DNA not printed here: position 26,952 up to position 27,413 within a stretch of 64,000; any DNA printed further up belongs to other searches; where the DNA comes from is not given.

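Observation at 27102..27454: Two tandem unlisted small ORFs with a conserved double-glycine leader and hypervariable Cys/Thr-rich cores (RiPP or bacteriocin precursor pair)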

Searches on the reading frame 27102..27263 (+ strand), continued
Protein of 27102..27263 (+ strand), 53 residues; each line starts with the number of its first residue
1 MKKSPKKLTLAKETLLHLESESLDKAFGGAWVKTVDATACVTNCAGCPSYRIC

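Call 40: search_protein_families(library=pfam, proteins=[L026:8421-9908:+, L010:12431-16807:-, L030:3381-5225:+, L023:15973-17589:-, L026:7571-8491:-, L026:10326-10988:-, L009:8862-9767:-, L009:11264-12070:+], max_evalue=0.01)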
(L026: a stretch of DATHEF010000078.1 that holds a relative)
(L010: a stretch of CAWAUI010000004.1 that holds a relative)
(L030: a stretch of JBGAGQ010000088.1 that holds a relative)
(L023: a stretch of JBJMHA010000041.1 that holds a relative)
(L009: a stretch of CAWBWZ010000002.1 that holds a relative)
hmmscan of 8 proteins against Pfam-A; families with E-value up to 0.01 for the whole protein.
L026:8421-9908:+ (495 aa): 1 family
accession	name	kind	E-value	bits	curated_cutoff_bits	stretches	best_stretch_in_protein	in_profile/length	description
PF05147.19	LANC_like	-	3e-33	115.3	23.2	1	113-485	5-350/350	Lanthionine synthetase C-like protein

L010:12431-16807:- (1458 aa): 6 families
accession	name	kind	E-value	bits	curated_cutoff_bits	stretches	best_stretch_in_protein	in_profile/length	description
PF20703.3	nSTAND1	-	2e-48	166.4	27.1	1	676-1035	1-362/379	Novel STAND NTPase 1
PF12770.12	CHAT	-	2.9e-23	83.2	24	1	60-336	2-271/289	CHAT domain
PF13191.12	AAA_16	-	4e-06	27.9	32.6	1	693-822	2-135/167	AAA ATPase domain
PF01364.23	Peptidase_C25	-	0.00011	22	23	1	199-332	220-346/374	Peptidase family C25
PF25201.1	nSTAND6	-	0.00029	21.3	27.7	1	695-727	3-35/148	Novel STAND NTPase 6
PF01637.24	ATPase_2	-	0.0041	17.4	33.2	1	695-743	3-52/225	ATPase domain predominantly from Archaea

L030:3381-5225:+ (614 aa): 7 families
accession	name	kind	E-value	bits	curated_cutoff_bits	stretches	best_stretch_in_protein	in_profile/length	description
PF00664.28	ABC_membrane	-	2e-43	149.5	28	1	41-325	2-274/274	ABC transporter transmembrane region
PF00005.33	ABC_tran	-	6.6e-35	121.1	25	1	387-536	1-137/137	ABC transporter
PF02463.25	SMC_N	-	1.7e-05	24.8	40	1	416-577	99-210/220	RecF/RecN/SMC N terminal domain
PF06414.18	Zeta_toxin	-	0.00066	19.6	22.3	1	402-438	21-57/199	Zeta toxin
PF13401.12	AAA_22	-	0.00074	20.3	27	1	402-448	10-55/130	AAA domain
PF13238.12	AAA_18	-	0.0028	18.6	29.4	0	400-420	1-21/128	AAA domain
PF13191.12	AAA_16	-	0.0061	17.5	32.6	0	387-450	13-85/167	AAA ATPase domain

L023:15973-17589:- (538 aa): 2 families
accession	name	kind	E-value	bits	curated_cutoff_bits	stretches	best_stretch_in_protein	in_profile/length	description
PF04055.27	Radical_SAM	-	4.5e-12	46.9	29.5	1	156-316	3-148/166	Radical SAM superfamily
PF13353.11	Fer4_12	-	0.00015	22.5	22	1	158-285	13-123/137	4Fe-4S single cluster domain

L026:7571-8491:- (306 aa): 2 families
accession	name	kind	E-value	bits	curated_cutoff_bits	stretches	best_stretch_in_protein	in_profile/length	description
PF13472.12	Lipase_GDSL_2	-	3.1e-22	80.4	32.9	1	107-284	1-178/178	GDSL-like Lipase/Acylhydrolase family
PF00657.28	Lipase_GDSL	-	3.6e-13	50.6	23.6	1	105-284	1-203/208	GDSL-like Lipase/Acylhydrolase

L026:10326-10988:- (220 aa): 5 families
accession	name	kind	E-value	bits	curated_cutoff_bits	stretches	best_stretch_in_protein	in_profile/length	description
PF05096.18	Glu_cyclase_2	-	4e-11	43.3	22.3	1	133-179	36-82/249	Glutamine cyclotransferase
PF21959.2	DUF6923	-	4.1e-08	33.7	27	2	105-173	97-167/234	Repeat of unknown function (DUF6923)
PF08450.18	SGL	-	2.2e-06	27.9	26.3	0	82-141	171-230/246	SMP-30/Gluconolactonase/LRE-like region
PF16819.11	DUF5074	-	6e-06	26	27.2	1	76-179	119-226/353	Domain of unknown function (DUF5074)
PF03413.25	PepSY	-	1.1e-05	26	24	0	113-130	37-58/60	Peptidase propeptide and YPEB domain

L009:8862-9767:- (301 aa): 6 families
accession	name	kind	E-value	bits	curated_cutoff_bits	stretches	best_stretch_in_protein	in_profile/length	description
PF13649.12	Methyltransf_25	-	1.3e-12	48.7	27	1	82-178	1-96/97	Methyltransferase domain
PF08241.18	Methyltransf_11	-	1.3e-12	48.7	21.2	1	83-183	1-95/95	Methyltransferase domain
PF13489.12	Methyltransf_23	-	8.6e-09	35.8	27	1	61-233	4-163/164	Methyltransferase domain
PF02353.26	CMAS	-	1.2e-08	35.1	27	1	64-183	48-164/273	Mycolic acid cyclopropane synthetase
PF08242.18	Methyltransf_12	-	1.6e-06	29.2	30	1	83-181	1-98/98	Methyltransferase domain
PF13847.12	Methyltransf_31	-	5.6e-05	23.3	27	1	78-185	3-111/145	Methyltransferase domain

L009:11264-12070:+ (268 aa): 0 families

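Call 43: search_protein_families(library=pfam, proteins=[L026:13993-16290:-, L026:12796-13458:-, L026:13266-13781:-, L026:16445-16810:-, L026:17661-18233:-, L026:18629-19186:+, L026:19300-19989:-, L026:10998-13094:-, L026:4534-7437:-, L026:3935-4480:+], max_evalue=0.1)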
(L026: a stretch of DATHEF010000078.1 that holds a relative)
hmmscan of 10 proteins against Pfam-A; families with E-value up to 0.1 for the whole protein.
L026:13993-16290:- (765 aa): 8 families
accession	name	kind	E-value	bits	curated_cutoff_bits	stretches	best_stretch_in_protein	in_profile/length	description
PF20720.3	nSTAND3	-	2.7e-42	144.5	27.2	1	187-342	2-154/155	Novel STAND NTPase 3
PF13191.12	AAA_16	-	0.0014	19.6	32.6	1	194-229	14-51/167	AAA ATPase domain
PF13481.12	AAA_25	-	0.002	18.2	27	1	198-242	29-74/195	AAA domain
PF13401.12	AAA_22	-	0.005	17.6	27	1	201-241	4-43/130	AAA domain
PF02562.22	PhoH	-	0.015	15.3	27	1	191-232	8-49/205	PhoH-like protein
PF04471.18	Mrr_cat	-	0.02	15.4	21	1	10-71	3-58/115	Restriction endonuclease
PF18977.5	DUF5713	-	0.032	15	27.3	0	380-422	7-49/107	Family of unknown function (DUF5713)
PF05496.18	RuvB_N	-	0.06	13.6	27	0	200-260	31-92/159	Holliday junction DNA helicase RuvB P-loop domain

L026:12796-13458:- (220 aa): 0 families

L026:13266-13781:- (171 aa): 0 families

L026:16445-16810:- (121 aa): 0 families

L026:17661-18233:- (190 aa): 0 families

L026:18629-19186:+ (185 aa): 1 family
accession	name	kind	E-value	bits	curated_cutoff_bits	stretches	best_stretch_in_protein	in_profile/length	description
PF00588.24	SpoU_methylase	-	4e-27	95.5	29.7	1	35-176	2-142/142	SpoU rRNA Methylase family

L026:19300-19989:- (229 aa): 0 families

L026:10998-13094:- (698 aa): 6 families
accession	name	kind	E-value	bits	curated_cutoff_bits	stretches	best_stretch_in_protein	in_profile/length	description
PF12802.13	MarR_2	-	0.0032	18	27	1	624-663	7-47/61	MarR family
PF25213.1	HVO_A0261_N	-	0.0044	17.3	35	1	622-666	11-54/86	HVO_A0261 N-terminal domain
PF00392.27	GntR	-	0.0058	16.7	27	1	638-672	26-60/64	Bacterial regulatory proteins, gntR family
PF08279.18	HTH_11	-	0.012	15.9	25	1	627-662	5-41/55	HTH domain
PF07719.23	TPR_2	-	0.064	13.9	27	0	323-350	2-29/34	Tetratricopeptide repeat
PF13551.12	HTH_29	-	0.077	13.5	28.1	0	624-664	1-40/64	Winged helix-turn helix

L026:4534-7437:- (967 aa): 5 families
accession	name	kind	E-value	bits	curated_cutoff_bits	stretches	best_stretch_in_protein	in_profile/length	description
PF10282.15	Lactonase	-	4.1e-12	46.4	21.7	2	49-237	23-207/344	Lactonase, 7-bladed beta-propeller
PF08450.18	SGL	-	0.0011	19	26.3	0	68-175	139-246/246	SMP-30/Gluconolactonase/LRE-like region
PF24684.1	Vgb_lyase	-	0.024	13.9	50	0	68-134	144-208/290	Virginiamycin B lyase family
PF18884.5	TSP3_bac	-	0.039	14.2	25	1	944-963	3-22/22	Bacterial TSP3 repeat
PF03150.19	CCP_MauG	-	0.056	14.5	25.6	0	523-546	7-29/149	Di-haem cytochrome c peroxidase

L026:3935-4480:+ (181 aa): 1 family
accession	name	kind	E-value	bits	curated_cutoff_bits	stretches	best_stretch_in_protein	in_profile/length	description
PF13858.11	DUF4199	-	6.3e-27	95.5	32.3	1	8-168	2-165/165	Protein of unknown function (DUF4199)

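Call 45: find_homologous_proteins(query=L026:8421-9908:+, max_evalue=0.00001)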
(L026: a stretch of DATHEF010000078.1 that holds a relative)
Query L026:8421-9908:+ (495 aa): 1773 proteins with E <= 0.00001 among 8000 candidates; the best 120 are listed.
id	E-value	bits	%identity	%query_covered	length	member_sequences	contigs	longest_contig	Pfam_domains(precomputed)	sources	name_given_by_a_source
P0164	9.9e-289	977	100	87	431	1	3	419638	PF05147.20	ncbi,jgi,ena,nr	ncbi:MAG TPA: lanthionine synthetase C family protein [Thermoanaerobaculia bacterium]|jgi:lantibioti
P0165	1.3e-219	749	78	85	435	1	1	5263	PF05147.20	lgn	-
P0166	7.8e-210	716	74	85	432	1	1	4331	PF05147.20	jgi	jgi:lantibiotic biosynthesis protein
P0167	4.6e-209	714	74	85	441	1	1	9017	PF05147.20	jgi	-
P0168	1.3e-199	683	70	84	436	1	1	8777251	PF05147.20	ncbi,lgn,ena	-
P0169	7.4e-197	673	69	87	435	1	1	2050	PF05147.20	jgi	jgi:hypothetical protein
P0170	3.9e-190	651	65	88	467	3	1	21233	PF05147.20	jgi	jgi:hypothetical protein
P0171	1.3e-181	623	67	86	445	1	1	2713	PF05147.20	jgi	jgi:hypothetical protein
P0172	2.2e-172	593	63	86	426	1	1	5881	PF05147.20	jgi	jgi:hypothetical protein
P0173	1.2e-156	541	62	83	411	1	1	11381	PF05147.20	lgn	-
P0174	6.4e-145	502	57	86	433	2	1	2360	PF05147.20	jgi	jgi:lantibiotic modifying enzyme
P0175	2.0e-139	484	55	88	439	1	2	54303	PF05147.20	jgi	jgi:hypothetical protein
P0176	4.5e-137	476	54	87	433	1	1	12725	PF05147.20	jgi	jgi:hypothetical protein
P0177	1.2e-135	472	54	86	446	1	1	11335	PF05147.20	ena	-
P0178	3.1e-135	470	53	86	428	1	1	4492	PF05147.20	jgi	jgi:lantibiotic modifying enzyme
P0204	3.6e-128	447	52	87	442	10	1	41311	PF05147.20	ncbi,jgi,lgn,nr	ncbi:MAG TPA: lanthionine synthetase C family protein [Thermoanaerobaculia bacterium]|nr:lanthionine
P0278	2.1e-117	411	48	86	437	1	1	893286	PF05147.20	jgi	jgi:hypothetical protein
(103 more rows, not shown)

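Call 46: find_encoding_contigs(protein=P0168, flank=10000, max_places=1)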
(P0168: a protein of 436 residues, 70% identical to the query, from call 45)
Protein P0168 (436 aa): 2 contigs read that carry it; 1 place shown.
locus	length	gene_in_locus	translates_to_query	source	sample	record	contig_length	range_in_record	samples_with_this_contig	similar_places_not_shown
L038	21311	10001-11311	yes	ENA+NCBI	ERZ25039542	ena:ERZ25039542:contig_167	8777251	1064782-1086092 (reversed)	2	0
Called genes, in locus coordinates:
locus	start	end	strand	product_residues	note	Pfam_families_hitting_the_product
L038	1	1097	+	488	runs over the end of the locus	-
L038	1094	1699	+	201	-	-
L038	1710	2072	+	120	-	-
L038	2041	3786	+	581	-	PF12770:CHAT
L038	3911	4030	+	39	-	-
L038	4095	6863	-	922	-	PF13428:TPR_14 (faint), PF14559:TPR_19 (faint), PF13424:TPR_12, PF17874:TPR_MalT (weak), PF13424:TPR_12, PF13432:TPR_16 (weak), PF13424:TPR_12, PF12770:CHAT, +7 more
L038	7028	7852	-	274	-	PF13490:zf-HC2 (weak)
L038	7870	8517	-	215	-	PF04542:Sigma70_r2, PF04545:Sigma70_r4, PF08281:Sigma70_r4_2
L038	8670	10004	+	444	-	PF01979:Amidohydro_1, PF07969:Amidohydro_3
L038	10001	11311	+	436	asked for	PF05147:LANC_like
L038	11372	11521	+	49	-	-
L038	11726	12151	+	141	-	PF03795:YCII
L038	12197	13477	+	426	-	PF04542:Sigma70_r2, PF08281:Sigma70_r4_2, PF20239:DUF6596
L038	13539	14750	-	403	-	-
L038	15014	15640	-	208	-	PF00210:Ferritin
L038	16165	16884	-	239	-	-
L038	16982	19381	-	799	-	PF03176:MMPL, PF02460:Patched, PF12349:Sterol-sensing (weak), PF03176:MMPL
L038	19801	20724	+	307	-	PF00126:HTH_1, PF03466:LysR_substrate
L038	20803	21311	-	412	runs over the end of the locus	PF04326:SLFN_AlbA_2, PF13749:HATPase_c_4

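Call 47: find_encoding_contigs(protein=P0204, flank=10000, max_places=2)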
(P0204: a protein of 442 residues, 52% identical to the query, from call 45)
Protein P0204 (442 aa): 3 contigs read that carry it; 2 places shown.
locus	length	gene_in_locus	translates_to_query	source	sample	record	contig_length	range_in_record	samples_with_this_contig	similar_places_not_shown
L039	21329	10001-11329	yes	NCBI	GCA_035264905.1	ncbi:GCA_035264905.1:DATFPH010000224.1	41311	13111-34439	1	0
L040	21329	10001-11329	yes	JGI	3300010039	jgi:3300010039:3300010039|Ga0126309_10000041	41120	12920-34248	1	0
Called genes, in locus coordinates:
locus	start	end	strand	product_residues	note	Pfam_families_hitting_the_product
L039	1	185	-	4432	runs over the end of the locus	PF00668:Condensation, PF00501:AMP-binding, PF13193:AMP-binding_C, PF00550:PP-binding, PF00109:ketoacyl-synt, PF02801:Ketoacyl-synt_C, PF16197:KAsynt_C_assoc, PF00698:Acyl_transf_1, +12 more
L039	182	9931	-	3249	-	PF00668:Condensation, PF00501:AMP-binding, PF13193:AMP-binding_C, PF00550:PP-binding, PF00668:Condensation, PF00550:PP-binding, PF00668:Condensation, PF00501:AMP-binding, +2 more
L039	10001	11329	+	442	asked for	PF05147:LANC_like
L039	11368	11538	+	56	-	-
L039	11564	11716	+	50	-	-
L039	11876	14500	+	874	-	PF02922:CBM_48, PF00128:Alpha-amylase, PF21156:ISOA1-3_C, PF21331:Isoamylase_C, PF00686:CBM_20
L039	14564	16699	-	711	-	PF08448:PAS_4 (faint), PF00512:HisKA, PF02518:HATPase_c, PF00072:Response_reg, PF01627:Hpt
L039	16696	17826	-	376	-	PF08495:FIST, PF10442:FIST_C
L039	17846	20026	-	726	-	PF01663:Phosphodiest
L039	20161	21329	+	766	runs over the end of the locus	PF07228:SpoIIE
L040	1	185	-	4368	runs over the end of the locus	?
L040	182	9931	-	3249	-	PF00668:Condensation, PF00501:AMP-binding, PF13193:AMP-binding_C, PF00550:PP-binding, PF00668:Condensation, PF00550:PP-binding, PF00668:Condensation, PF00501:AMP-binding, +2 more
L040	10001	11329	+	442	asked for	PF05147:LANC_like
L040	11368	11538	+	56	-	-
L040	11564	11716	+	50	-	-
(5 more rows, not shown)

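Call 48: find_encoding_contigs(protein=P0278, flank=10000, max_places=1)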
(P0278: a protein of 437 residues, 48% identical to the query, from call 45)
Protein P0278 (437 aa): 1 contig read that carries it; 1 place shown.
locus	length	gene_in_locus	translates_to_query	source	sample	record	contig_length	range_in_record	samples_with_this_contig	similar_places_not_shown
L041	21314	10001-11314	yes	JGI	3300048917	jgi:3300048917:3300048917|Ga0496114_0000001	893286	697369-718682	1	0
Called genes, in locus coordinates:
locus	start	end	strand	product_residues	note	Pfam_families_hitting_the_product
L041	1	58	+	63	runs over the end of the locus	-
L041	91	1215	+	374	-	PF05402:PqqD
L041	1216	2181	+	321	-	-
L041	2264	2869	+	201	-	-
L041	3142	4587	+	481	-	PF01595:CNNM, PF00571:CBS (weak), PF03471:CorC_HlyC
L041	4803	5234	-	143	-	PF12802:MarR_2, PF01047:MarR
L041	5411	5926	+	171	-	PF04978:MST (weak), PF12867:DinB_2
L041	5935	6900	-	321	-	PF02163:Peptidase_M50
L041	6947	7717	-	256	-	-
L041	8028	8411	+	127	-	-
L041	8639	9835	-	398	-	PF26686:DUF8575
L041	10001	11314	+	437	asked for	PF05147:LANC_like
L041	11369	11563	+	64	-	-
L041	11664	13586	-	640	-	PF22614:Slo-like_RCK (weak), PF06241:Castor_Poll_mid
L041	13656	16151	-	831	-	PF00133:tRNA-synt_1, PF09334:tRNA-synt_1g, PF13603:tRNA-synt_1_2, PF00133:tRNA-synt_1, PF08264:Anticodon_1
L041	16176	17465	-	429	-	PF00208:ELFV_dehydrog (faint)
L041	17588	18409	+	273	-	PF01209:Ubie_methyltran, PF02353:CMAS (weak), PF13489:Methyltransf_23, PF13847:Methyltransf_31, PF08241:Methyltransf_11, PF08242:Methyltransf_12, PF13649:Methyltransf_25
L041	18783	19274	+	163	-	-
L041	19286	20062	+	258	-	PF08861:DUF1828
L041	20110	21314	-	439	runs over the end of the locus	PF00989:PAS, PF13188:PAS_8 (weak), PF02518:HATPase_c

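Call 53: find_related_loci(query=A2, collection=metagenome_contigs, flank=10000)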
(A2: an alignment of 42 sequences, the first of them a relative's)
Query A2 (431 aa) in metagenome_contigs; peptide patterns used: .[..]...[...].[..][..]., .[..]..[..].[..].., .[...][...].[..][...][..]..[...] (x = any residue, [..] = any of these).
600 stretches matched a pattern (row limit reached: there are more); 437 encode a relative of the query (tblastn E <= 1e-3); the best 80 are kept; 80 distinct loci.
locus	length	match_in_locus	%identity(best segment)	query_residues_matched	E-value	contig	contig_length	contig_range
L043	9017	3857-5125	74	1-423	0e+0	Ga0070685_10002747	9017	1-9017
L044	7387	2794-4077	53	5-426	2e-129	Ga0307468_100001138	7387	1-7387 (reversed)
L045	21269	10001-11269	54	1-429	1e-127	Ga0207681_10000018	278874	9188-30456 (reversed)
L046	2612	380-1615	52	5-423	5e-132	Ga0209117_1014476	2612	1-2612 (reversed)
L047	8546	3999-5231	54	5-421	1e-124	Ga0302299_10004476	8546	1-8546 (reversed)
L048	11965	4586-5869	52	2-431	2e-123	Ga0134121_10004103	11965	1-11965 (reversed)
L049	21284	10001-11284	52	2-431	4e-129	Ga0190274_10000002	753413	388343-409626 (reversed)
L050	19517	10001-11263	50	2-424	4e-120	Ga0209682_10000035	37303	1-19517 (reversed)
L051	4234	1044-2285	49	5-423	4e-120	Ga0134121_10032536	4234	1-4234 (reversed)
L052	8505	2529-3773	54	5-423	7e-117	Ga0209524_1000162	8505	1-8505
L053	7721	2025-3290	53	1-424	5e-117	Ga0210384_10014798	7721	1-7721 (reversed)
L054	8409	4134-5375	48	4-423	4e-116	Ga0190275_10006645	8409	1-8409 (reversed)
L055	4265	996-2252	53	1-423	4e-117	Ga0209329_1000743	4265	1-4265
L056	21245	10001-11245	48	4-423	4e-115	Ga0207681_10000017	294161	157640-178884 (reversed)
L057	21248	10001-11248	53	5-423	6e-114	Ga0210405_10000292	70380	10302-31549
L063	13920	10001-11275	50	1-425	1e-107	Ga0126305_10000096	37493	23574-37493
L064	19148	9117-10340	45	5-424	2e-107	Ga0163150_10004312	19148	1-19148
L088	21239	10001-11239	44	5-424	2e-99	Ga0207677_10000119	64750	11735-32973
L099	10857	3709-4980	48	5-424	1e-96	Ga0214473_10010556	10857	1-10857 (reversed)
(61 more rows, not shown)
